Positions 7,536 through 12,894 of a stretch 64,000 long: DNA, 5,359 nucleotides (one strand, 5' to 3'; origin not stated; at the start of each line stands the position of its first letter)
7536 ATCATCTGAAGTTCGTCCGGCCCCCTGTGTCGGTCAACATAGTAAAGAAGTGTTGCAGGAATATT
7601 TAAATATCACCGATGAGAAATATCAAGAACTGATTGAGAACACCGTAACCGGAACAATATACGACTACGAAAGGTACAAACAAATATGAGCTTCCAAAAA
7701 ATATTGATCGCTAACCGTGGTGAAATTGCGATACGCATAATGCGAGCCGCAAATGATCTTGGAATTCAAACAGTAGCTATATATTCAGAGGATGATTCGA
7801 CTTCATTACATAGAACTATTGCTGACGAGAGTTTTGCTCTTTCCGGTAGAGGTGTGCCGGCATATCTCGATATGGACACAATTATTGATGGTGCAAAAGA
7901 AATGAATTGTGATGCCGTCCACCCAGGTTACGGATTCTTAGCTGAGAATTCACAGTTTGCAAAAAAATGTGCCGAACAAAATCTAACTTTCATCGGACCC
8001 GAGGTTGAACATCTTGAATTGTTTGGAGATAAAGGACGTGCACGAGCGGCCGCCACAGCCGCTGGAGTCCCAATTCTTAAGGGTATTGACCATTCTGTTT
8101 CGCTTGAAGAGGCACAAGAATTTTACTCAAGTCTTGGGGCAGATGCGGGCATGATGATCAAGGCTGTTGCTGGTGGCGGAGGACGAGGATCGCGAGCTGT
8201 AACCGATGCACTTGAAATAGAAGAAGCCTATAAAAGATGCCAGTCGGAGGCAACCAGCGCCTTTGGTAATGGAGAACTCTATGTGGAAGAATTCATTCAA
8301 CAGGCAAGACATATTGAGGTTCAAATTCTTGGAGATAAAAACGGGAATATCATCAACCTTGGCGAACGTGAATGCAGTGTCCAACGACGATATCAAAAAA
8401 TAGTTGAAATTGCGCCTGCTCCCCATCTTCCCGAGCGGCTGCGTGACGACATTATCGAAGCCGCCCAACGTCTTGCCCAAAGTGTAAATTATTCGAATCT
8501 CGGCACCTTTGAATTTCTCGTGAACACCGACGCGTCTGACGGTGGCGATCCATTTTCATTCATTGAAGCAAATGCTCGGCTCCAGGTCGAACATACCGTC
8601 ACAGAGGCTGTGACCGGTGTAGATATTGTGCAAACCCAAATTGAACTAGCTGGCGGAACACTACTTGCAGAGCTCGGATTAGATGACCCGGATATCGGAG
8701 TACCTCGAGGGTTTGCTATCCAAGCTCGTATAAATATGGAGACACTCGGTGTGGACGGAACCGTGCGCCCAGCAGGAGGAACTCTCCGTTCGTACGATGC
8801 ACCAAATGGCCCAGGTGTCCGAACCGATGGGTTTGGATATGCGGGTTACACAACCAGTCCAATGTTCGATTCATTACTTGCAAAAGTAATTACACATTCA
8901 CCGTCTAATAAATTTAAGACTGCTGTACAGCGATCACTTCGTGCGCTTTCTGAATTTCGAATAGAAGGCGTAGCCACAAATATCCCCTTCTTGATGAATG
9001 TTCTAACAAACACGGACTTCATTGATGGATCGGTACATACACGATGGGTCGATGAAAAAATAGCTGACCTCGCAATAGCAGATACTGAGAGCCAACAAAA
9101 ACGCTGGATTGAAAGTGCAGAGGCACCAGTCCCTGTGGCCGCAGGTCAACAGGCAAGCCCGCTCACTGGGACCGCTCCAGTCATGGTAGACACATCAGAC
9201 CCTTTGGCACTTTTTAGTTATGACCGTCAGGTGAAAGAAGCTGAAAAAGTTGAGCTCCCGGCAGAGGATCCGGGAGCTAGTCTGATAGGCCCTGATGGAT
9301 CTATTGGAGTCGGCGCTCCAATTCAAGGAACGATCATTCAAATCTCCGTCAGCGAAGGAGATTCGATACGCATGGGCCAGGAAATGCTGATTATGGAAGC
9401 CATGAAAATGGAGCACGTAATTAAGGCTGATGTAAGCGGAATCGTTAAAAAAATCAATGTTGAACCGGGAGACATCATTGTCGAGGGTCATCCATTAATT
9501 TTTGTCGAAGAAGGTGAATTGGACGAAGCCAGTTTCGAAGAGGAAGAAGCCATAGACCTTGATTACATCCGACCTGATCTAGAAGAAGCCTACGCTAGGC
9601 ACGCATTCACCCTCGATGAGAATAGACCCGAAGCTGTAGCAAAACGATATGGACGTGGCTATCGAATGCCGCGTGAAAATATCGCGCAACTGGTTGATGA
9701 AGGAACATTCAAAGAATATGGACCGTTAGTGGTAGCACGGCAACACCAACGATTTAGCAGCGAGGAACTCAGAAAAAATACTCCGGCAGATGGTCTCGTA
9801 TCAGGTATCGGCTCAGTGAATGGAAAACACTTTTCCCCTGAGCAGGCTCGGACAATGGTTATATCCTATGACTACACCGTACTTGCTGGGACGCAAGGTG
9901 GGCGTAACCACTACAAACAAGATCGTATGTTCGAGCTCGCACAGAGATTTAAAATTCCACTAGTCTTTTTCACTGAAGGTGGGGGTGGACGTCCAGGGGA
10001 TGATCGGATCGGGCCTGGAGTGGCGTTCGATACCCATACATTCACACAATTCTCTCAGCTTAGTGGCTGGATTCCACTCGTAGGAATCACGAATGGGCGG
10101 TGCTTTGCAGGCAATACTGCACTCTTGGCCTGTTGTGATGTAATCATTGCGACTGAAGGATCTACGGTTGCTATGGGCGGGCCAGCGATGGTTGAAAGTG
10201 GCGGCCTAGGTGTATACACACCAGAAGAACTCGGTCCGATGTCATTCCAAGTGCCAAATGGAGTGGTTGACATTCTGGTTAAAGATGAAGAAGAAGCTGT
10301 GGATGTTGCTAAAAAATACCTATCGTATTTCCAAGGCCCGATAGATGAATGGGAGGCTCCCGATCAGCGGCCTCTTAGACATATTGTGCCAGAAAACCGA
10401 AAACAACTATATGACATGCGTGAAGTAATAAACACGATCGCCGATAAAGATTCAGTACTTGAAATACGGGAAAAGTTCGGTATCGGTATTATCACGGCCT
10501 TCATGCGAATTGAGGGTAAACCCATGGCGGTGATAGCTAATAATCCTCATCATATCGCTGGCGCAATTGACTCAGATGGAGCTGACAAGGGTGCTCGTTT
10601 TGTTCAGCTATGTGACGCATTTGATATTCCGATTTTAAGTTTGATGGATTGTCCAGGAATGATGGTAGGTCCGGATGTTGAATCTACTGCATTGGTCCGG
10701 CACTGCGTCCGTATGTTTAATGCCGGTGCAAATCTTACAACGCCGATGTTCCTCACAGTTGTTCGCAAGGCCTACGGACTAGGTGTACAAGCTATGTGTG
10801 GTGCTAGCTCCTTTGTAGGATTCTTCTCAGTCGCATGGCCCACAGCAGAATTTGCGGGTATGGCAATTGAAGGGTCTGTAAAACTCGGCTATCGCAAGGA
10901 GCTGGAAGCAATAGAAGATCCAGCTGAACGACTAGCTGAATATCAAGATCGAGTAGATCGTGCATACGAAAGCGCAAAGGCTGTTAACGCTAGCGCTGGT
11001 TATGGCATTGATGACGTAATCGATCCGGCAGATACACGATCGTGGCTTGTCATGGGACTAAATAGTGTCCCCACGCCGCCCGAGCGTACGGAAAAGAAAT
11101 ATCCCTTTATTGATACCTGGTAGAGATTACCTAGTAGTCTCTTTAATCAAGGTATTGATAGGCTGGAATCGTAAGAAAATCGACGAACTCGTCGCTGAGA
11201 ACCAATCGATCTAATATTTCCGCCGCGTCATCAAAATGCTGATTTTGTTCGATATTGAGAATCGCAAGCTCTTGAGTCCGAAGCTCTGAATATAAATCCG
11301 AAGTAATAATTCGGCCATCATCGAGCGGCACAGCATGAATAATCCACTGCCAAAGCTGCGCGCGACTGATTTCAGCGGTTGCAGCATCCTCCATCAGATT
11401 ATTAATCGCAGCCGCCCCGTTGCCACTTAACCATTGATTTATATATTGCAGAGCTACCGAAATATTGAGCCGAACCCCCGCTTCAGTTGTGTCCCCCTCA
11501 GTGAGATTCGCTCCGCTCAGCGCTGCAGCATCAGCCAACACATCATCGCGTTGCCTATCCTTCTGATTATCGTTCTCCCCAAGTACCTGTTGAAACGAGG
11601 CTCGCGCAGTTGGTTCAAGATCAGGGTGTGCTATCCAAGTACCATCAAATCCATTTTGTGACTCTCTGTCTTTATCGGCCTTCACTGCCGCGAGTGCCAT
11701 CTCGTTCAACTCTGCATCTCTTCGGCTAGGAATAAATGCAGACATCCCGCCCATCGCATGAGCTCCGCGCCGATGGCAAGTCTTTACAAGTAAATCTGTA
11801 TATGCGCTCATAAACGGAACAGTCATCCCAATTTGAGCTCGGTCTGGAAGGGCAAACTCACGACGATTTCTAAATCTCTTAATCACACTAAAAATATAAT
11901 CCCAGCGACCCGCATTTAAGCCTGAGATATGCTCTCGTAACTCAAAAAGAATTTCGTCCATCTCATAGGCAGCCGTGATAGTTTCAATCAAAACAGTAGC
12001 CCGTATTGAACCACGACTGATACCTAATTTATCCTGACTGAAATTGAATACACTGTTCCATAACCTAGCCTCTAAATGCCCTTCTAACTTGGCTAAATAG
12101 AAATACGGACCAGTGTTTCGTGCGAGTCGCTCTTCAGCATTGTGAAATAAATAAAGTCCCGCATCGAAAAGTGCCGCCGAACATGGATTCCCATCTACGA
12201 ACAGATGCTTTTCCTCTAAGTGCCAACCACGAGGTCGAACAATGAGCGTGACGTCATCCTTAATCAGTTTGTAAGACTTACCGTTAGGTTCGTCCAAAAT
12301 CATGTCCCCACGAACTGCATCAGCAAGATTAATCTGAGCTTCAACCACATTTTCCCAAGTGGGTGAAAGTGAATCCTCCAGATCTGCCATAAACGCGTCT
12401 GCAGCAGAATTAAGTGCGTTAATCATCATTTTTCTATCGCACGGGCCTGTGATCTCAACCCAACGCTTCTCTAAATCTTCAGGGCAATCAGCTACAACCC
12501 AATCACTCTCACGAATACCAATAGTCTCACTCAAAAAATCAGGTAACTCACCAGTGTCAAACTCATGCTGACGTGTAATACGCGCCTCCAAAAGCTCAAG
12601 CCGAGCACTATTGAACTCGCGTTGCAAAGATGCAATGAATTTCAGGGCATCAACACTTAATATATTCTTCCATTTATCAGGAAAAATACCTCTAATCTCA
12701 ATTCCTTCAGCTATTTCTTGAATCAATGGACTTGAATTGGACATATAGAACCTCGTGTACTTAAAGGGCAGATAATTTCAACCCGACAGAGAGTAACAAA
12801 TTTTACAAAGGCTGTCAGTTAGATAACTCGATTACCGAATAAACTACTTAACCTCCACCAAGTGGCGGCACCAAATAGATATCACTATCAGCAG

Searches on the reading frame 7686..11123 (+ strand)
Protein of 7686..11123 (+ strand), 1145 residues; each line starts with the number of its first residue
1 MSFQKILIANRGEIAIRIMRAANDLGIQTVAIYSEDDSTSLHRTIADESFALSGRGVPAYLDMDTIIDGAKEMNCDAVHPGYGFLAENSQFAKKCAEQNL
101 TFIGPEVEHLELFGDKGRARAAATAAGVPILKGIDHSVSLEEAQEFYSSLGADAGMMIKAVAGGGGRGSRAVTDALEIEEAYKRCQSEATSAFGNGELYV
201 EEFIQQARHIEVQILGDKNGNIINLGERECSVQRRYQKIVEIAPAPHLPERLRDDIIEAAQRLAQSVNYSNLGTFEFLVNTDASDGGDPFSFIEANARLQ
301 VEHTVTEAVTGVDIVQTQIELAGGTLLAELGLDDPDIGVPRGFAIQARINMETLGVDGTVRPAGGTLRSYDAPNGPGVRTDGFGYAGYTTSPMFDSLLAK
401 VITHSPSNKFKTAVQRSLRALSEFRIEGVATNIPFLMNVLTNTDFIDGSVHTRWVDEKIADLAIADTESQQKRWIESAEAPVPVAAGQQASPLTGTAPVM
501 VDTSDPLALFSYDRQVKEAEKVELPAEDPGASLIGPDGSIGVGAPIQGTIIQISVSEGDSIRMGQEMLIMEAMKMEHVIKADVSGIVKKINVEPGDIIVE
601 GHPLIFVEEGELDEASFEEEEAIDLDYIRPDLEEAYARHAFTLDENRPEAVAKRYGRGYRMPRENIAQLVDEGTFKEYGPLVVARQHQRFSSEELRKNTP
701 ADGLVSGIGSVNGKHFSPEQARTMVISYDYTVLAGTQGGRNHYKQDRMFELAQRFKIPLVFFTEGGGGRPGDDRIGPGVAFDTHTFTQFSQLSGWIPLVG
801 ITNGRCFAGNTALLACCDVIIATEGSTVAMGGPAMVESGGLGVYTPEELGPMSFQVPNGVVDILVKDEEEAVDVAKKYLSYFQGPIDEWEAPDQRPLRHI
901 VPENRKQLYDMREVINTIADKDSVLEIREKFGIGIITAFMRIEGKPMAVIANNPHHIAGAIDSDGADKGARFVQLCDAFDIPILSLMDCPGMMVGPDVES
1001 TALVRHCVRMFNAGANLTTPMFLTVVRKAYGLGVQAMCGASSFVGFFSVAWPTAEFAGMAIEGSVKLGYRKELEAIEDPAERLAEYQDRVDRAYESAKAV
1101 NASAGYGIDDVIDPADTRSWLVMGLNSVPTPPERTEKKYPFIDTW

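Call 82: search_protein_families(library=pfam, proteins=[window:7686-11123:+], max_evalue=0.00001)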
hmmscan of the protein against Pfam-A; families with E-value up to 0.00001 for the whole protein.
window:7686-11123:+ (1145 aa): 6 families
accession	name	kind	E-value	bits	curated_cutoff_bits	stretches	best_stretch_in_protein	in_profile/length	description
PF01039.27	Carboxyl_trans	-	3.7e-81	273.7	22.3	1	654-1127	2-477/493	Carboxyl transferase domain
PF02786.22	CPSase_L_D2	-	2.7e-58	197.4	19.8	1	115-329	1-210/211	Carbamoyl-phosphate synthase L chain, ATP binding domain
PF00289.28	Biotin_carb_N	-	1.2e-41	142.1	25.5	1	3-109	2-109/110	Biotin carboxylase, N-terminal domain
PF02785.25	Biotin_carb_C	-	2e-29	102.3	32.4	1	346-456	1-107/108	Biotin carboxylase C-terminal domain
PF00364.28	Biotin_lipoyl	-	1.1e-13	51.2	22.1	1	543-605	4-71/73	Biotin-requiring enzyme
PF03255.19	ACCA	-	3e-06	27.1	23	0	953-1027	120-194/310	Acetyl co-enzyme A carboxylase carboxyltransferase-like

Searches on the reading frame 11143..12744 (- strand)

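Call 3: search_protein_families(library=pfam, proteins=[window:11143-12744:-], max_evalue=0.01)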
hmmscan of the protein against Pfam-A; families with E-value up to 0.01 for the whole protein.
window:11143-12744:- (533 aa): 4 families
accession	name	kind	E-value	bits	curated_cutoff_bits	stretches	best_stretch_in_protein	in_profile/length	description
PF01274.28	MS_TIM-barrel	-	6.8e-104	346.7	26.4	1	166-401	1-236/248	Malate synthase, TIM barrel domain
PF20659.2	MS_C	-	6.7e-35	120.5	23.1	1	419-531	2-117/118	Malate synthase, C-terminal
PF20656.2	MS_N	-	7.8e-16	57.8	23.5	1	16-74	4-62/64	Malate synthase, N-terminal domain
PF03328.21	HpcH_HpaI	-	0.0054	16.5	25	0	219-286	92-157/221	HpcH/HpaI aldolase/citrate lyase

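Call 4: search_protein_families(library=ncbifam, proteins=[window:11143-12744:-], max_evalue=0.01)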
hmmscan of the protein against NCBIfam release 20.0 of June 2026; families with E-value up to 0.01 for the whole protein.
window:11143-12744:- (533 aa): 3 families
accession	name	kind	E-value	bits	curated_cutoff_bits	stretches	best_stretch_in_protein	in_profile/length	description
TIGR01344.1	malate_syn_A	equivalog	6.5e-218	724.1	594.5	1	28-532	1-510/511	malate synthase A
NF002825.0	PRK02999.1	equivalog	0.00023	19.9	565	1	147-472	318-651/726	malate synthase G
TIGR01345.1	malate_syn_G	equivalog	0.00051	18.6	989.15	1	206-472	381-648/721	malate synthase G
